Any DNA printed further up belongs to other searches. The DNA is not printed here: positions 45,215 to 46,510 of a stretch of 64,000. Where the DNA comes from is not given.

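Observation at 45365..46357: Full-length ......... intein inside the phage gmd gene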

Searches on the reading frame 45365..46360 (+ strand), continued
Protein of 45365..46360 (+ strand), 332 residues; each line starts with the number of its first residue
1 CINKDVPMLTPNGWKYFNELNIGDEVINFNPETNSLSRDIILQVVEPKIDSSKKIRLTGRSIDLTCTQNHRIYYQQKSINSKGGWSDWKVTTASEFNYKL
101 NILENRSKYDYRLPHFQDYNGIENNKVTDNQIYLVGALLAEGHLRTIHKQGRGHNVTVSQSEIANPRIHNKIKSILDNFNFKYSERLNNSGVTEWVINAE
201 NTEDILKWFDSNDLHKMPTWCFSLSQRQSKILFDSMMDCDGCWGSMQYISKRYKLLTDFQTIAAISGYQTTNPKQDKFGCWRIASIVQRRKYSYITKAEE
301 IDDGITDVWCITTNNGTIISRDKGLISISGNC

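Call 50: get_annotated_region(hit=H33, flank=900)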
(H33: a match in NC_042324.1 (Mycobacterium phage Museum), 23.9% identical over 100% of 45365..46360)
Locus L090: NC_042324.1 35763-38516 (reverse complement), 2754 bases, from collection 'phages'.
description: Mycobacterium virus Museum, complete genome.
organism: Mycobacterium phage Museum (NCBI taxid 2922214)
taxonomy: Viruses; Duplodnaviria; Heunggongvirae; Uroviricota; Caudoviricetes; Fromanvirus; Fromanvirus museum
host: Mycobacterium smegmatis mc2 155; source: soil; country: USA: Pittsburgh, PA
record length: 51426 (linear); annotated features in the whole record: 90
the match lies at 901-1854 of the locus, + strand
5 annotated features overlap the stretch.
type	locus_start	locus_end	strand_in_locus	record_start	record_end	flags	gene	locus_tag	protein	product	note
CDS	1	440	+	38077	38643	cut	54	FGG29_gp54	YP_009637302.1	phosphofructokinase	-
CDS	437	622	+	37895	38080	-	53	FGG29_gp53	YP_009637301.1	hypothetical protein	-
CDS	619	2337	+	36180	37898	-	52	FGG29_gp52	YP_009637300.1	metallo-phosphoesterase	recombination directionality factor; RDF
CDS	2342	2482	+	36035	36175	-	51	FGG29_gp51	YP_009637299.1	site-specific recombination directionality factor RDF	-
CDS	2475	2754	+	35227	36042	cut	50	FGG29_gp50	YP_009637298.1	sigma-K factor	-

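Call 51: get_annotated_region(hit=H19, flank=300)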
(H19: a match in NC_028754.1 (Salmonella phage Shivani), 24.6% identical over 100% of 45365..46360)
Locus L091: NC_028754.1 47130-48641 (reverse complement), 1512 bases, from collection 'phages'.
description: Salmonella phage Shivani, complete genome.
organism: Salmonella phage Shivani (NCBI taxid 1572715)
taxonomy: Viruses; Duplodnaviria; Heunggongvirae; Uroviricota; Caudoviricetes; Demerecviridae; Markadamsvirinae; Tequintavirus; Tequintavirus shivani
host: Salmonella enterica subsp. enterica serovar Typhimurium; source: -; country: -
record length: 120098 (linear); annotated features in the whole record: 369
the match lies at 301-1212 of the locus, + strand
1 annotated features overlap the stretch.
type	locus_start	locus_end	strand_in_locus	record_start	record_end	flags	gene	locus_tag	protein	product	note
CDS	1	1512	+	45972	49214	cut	-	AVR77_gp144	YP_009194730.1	ribonucleoside-diphosphate reductase large subunit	contains intein splice site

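Call 67: find_related_loci(query=window:45365-46360:+, collection=genome_contigs, flank=1500)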
Query window:45365-46360:+ (332 aa) in genome_contigs; peptide patterns used: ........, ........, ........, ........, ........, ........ (x = any residue, [..] = any of these).
44 stretches matched a pattern; 5 encode a relative of the query (tblastn E <= 1e-3); 5 distinct loci.
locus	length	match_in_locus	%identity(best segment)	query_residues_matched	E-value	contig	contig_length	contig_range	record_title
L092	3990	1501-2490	48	1-332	2e-106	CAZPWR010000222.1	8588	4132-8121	MAG TPA_asm: uncultured Anaerolineae bacterium isolate binchicken_co25_129 genome assembly, contig: k141_58283, whole ge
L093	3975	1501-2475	45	1-332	2e-89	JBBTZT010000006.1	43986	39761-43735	MAG: Patescibacteria group bacterium isolate H41-bin064_1 H41_bin064_1_000000000006, whole genome shotgun sequence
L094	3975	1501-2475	43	1-332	5e-84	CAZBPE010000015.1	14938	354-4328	MAG TPA_asm: uncultured Methanosarcinales archaeon isolate SRP090828_co2_31 genome assembly, contig: NODE_1352_length_14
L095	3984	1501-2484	36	1-332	1e-69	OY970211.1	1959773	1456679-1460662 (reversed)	MAG: uncultured archaeon isolate MFD01231.bin.c.7 genome assembly, chromosome: 1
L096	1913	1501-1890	30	1-139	2e-12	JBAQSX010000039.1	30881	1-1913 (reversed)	MAG: Methylococcaceae bacterium isolate MFD12014_ilm_asm_bin15 k127_169582, whole genome shotgun sequence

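Call 82: search_protein_families(library=pfam, proteins=[P0014, P0015, P0016, P0017, P0018, P0019, P0022, P0024, P0031, P0038], max_evalue=0.00001)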
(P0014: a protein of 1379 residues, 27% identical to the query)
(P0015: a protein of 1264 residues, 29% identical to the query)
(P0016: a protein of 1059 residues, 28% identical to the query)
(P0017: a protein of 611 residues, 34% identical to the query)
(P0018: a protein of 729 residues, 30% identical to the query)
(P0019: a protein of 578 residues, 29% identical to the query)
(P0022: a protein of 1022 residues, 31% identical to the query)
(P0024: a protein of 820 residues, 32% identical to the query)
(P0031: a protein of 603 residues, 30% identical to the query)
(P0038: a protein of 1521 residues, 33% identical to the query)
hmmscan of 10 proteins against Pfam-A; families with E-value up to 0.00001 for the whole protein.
P0014 (1379 aa): 2 families
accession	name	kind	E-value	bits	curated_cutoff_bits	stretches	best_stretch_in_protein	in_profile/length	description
PF14528.11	LAGLIDADG_3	-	7.6e-10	39.4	22.5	0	331-375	9-56/82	LAGLIDADG-like domain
PF13403.11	Hint_2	-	1.2e-06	29.5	28.4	0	923-953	2-32/147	Hint domain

P0015 (1264 aa): 3 families
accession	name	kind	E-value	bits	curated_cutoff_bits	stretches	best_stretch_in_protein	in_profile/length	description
PF13597.11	NRDD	-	1.8e-158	529.1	26.2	3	843-1260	156-562/562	Anaerobic ribonucleoside-triphosphate reductase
PF14528.11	LAGLIDADG_3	-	6.3e-14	52.4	22.5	1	376-440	8-78/82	LAGLIDADG-like domain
PF14890.11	Intein_splicing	-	7.7e-10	39.2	35.8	0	142-464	18-148/155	Intein splicing domain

P0016 (1059 aa): 4 families
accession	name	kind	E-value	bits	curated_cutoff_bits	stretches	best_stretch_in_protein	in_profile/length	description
PF16363.11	GDP_Man_Dehyd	-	1e-95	321.4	27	3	527-651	128-252/332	GDP-mannose 4,6 dehydratase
PF01370.27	Epimerase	-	5.4e-50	170.5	20.9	2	524-645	111-238/240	NAD dependent epimerase/dehydratase family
PF14890.11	Intein_splicing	-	1.8e-17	64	35.8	1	146-527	3-155/155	Intein splicing domain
PF14528.11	LAGLIDADG_3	-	3.1e-12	47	22.5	0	381-427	23-70/82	LAGLIDADG-like domain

P0017 (611 aa): 0 families

P0018 (729 aa): 1 family
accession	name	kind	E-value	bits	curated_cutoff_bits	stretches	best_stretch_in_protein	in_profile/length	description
PF09414.15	RNA_ligase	-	1.5e-12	48.4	27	1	104-258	2-157/171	RNA ligase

P0019 (578 aa): 1 family
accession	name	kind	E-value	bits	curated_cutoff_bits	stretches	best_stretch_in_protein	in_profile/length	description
PF14528.11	LAGLIDADG_3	-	2.7e-08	34.4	22.5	0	392-442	6-57/82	LAGLIDADG-like domain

P0022 (1022 aa): 2 families
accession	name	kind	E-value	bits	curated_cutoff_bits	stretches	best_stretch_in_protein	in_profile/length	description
PF13597.11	NRDD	-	1.2e-188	628.8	26.2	2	592-1020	156-562/562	Anaerobic ribonucleoside-triphosphate reductase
PF03477.21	ATP-cone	-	1.8e-24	86.5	25.8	1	8-97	2-87/88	ATP cone domain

P0024 (820 aa): 0 families

P0031 (603 aa): 0 families

P0038 (1521 aa): 2 families
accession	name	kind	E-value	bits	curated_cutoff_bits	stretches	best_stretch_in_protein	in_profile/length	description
PF14890.11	Intein_splicing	-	4e-09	36.9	35.8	1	951-1262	20-155/155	Intein splicing domain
PF14528.11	LAGLIDADG_3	-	4.9e-08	33.6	22.5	0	1148-1215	3-70/82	LAGLIDADG-like domain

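Call 90: find_encoding_contigs(protein=P0007, flank=1500, max_places=2)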
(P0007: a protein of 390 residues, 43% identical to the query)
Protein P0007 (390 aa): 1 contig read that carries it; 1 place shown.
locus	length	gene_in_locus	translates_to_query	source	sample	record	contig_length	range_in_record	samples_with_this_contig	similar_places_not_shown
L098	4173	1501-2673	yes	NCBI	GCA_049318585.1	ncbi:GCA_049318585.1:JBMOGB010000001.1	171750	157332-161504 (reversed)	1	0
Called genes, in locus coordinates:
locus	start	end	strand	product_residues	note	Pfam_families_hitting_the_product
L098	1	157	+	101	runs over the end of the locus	-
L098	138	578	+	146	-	-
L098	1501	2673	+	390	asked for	PF16363:GDP_Man_Dehyd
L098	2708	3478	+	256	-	-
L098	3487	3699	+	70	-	-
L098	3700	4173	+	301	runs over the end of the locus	PF01073:3Beta_HSD, PF01370:Epimerase, PF02719:Polysacc_synt_2, PF04321:RmlD_sub_bind, PF07993:NAD_binding_4 (faint), PF16363:GDP_Man_Dehyd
